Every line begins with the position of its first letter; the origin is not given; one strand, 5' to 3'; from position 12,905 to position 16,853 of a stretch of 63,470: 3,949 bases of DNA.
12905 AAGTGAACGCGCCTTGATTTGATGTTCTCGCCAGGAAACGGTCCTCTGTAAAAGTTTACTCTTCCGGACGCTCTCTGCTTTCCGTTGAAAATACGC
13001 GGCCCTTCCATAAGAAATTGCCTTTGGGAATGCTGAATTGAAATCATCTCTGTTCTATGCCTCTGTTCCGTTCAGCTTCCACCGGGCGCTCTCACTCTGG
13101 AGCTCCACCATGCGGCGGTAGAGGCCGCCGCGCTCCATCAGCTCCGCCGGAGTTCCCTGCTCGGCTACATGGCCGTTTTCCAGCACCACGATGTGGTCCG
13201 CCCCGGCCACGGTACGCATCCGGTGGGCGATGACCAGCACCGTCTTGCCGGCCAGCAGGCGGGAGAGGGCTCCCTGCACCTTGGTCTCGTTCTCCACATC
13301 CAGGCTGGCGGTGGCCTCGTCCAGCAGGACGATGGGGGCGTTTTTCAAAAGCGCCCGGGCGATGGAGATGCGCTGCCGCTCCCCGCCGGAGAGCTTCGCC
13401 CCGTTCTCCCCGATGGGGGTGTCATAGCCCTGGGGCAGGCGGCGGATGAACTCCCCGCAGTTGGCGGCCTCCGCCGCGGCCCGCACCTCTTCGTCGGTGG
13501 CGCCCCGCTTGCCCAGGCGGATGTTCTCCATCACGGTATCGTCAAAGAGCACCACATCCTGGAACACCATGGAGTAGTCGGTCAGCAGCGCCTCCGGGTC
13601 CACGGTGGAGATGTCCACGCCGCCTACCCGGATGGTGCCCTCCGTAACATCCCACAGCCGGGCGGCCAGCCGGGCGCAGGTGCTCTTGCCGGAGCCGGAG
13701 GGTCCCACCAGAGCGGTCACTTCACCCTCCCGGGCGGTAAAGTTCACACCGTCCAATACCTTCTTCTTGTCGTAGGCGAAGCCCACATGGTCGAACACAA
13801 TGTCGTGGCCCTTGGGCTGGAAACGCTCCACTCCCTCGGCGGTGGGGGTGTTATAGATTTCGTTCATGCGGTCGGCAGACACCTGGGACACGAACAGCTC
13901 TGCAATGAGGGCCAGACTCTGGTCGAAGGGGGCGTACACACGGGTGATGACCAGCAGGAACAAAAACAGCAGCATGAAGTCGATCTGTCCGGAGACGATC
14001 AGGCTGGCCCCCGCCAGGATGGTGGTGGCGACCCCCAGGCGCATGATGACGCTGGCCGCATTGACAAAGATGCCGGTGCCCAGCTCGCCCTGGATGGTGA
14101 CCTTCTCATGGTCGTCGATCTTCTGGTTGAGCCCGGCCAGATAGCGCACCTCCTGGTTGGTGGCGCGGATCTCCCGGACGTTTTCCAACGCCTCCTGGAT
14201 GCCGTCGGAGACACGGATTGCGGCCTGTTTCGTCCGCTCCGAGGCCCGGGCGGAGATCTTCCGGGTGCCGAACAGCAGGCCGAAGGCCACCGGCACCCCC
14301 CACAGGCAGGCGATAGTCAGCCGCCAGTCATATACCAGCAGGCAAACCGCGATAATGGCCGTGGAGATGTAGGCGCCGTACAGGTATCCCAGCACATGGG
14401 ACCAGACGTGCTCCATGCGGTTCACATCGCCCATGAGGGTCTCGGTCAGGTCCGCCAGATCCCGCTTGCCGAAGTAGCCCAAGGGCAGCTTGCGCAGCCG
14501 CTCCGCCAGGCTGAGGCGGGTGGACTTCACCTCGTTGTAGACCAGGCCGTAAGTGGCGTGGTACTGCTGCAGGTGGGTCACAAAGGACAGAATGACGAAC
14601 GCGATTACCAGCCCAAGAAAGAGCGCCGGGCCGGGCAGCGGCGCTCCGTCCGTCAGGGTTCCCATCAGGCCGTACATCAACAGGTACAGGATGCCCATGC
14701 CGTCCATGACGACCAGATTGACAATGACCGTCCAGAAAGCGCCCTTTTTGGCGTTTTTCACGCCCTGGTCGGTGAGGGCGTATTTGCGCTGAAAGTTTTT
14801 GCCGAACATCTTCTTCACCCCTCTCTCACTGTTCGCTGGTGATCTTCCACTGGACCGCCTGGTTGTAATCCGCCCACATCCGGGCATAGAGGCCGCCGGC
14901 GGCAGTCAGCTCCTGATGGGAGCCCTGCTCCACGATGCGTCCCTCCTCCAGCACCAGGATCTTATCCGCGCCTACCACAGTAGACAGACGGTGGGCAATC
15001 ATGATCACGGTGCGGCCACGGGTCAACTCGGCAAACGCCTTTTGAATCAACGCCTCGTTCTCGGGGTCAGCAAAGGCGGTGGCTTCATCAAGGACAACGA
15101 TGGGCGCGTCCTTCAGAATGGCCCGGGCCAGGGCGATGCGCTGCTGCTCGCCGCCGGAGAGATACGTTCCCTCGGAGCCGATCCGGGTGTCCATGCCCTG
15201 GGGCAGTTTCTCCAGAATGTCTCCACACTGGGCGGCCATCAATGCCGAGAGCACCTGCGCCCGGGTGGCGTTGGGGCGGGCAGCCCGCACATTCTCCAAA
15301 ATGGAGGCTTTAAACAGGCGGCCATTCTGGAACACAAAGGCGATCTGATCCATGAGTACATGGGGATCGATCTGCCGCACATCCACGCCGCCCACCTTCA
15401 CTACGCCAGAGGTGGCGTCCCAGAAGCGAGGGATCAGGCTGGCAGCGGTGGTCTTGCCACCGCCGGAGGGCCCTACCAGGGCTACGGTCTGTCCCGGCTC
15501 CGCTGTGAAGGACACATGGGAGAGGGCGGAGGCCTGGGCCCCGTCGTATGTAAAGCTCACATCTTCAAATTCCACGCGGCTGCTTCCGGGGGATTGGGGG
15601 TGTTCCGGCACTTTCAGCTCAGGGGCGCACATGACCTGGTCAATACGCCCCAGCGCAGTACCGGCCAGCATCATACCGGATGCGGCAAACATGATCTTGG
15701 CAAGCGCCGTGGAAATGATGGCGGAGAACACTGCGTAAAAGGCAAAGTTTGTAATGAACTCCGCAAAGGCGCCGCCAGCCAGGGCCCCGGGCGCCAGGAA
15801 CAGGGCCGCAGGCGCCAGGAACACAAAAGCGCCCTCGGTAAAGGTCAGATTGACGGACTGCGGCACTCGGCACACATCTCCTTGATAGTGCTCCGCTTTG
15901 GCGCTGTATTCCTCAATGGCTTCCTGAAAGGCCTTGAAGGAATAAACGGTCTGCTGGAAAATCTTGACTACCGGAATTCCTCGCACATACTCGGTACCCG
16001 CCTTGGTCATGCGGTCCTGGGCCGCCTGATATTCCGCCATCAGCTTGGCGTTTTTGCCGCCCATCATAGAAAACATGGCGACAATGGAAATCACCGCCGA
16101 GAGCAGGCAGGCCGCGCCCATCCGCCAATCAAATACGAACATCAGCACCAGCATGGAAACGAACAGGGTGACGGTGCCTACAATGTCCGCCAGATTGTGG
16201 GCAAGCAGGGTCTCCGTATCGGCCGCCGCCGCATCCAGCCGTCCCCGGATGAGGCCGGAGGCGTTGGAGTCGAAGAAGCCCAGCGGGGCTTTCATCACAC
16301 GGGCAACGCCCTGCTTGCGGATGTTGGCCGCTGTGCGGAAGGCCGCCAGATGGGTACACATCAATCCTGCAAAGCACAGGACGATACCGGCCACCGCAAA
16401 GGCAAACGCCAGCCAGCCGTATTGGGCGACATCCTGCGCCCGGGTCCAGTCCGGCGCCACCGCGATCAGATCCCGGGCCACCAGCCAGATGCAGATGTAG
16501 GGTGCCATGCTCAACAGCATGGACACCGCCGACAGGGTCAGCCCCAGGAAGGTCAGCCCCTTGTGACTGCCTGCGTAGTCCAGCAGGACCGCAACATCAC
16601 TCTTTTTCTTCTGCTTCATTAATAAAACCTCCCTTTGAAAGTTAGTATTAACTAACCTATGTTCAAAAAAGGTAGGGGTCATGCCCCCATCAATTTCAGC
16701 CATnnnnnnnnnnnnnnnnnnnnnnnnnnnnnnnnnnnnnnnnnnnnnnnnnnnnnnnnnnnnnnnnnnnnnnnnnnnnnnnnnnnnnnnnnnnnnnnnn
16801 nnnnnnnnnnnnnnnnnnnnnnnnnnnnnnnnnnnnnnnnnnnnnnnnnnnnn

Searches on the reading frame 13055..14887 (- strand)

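Call 7: search_protein_families(library=pfam, proteins=[window:13055-14887:-], max_evalue=0.01)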
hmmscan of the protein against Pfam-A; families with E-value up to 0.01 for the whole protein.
window:13055-14887:- (610 aa): 6 families
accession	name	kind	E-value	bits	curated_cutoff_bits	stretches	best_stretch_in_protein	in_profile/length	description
PF00005.33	ABC_tran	-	5.4e-31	108.5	25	1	378-527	1-137/137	ABC transporter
PF00664.28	ABC_membrane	-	3e-22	80.1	28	1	86-315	40-268/274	ABC transporter transmembrane region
PF02463.25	SMC_N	-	4e-09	36.7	40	1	498-569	136-211/220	RecF/RecN/SMC N terminal domain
PF13555.12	AAA_29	-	0.0028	17.8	27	1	381-403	15-37/61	P-loop containing region of AAA domain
PF09818.15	ABC_ATPase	-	0.0054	16.2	23.2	0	471-529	131-188/283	P-loop domain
PF00004.35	AAA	-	0.0088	16.9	21.2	0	393-421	3-31/131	ATPase family associated with various cellular activities (AAA)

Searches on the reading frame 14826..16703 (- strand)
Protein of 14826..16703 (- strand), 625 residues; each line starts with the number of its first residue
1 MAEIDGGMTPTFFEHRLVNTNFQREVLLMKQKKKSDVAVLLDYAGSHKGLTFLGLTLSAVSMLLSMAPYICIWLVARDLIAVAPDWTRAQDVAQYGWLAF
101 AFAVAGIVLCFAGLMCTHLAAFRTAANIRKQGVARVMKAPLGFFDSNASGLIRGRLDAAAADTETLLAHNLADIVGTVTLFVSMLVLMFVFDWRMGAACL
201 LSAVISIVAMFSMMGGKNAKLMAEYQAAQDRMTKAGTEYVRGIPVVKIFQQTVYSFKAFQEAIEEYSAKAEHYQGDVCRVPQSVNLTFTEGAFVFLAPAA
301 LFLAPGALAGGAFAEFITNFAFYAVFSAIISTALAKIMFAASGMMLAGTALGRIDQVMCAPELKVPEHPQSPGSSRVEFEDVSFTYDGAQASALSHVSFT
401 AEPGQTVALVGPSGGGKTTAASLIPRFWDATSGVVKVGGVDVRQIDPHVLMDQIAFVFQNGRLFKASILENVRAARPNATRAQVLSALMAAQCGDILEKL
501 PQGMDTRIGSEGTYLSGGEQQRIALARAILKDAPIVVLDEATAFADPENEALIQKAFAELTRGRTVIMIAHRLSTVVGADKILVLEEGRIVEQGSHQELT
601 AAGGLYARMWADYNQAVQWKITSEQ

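Call 7: search_protein_families(library=pfam, proteins=[window:14826-16703:-], max_evalue=0.01)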
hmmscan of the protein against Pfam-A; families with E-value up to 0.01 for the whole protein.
window:14826-16703:- (625 aa): 5 families
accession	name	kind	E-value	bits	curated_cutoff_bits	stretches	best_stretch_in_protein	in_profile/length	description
PF00005.33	ABC_tran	-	8.8e-28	98.1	25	1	394-543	1-137/137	ABC transporter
PF00664.28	ABC_membrane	-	2.4e-22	80.4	28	1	55-269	5-216/274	ABC transporter transmembrane region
PF02463.25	SMC_N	-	6.6e-06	26.1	40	1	323-583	135-209/220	RecF/RecN/SMC N terminal domain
PF13604.12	AAA_30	-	3.3e-05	24.2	27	1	387-558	3-114/191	AAA domain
PF00270.35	DEAD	-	0.0091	16.2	26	0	390-561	4-146/167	DEAD/DEAH box helicase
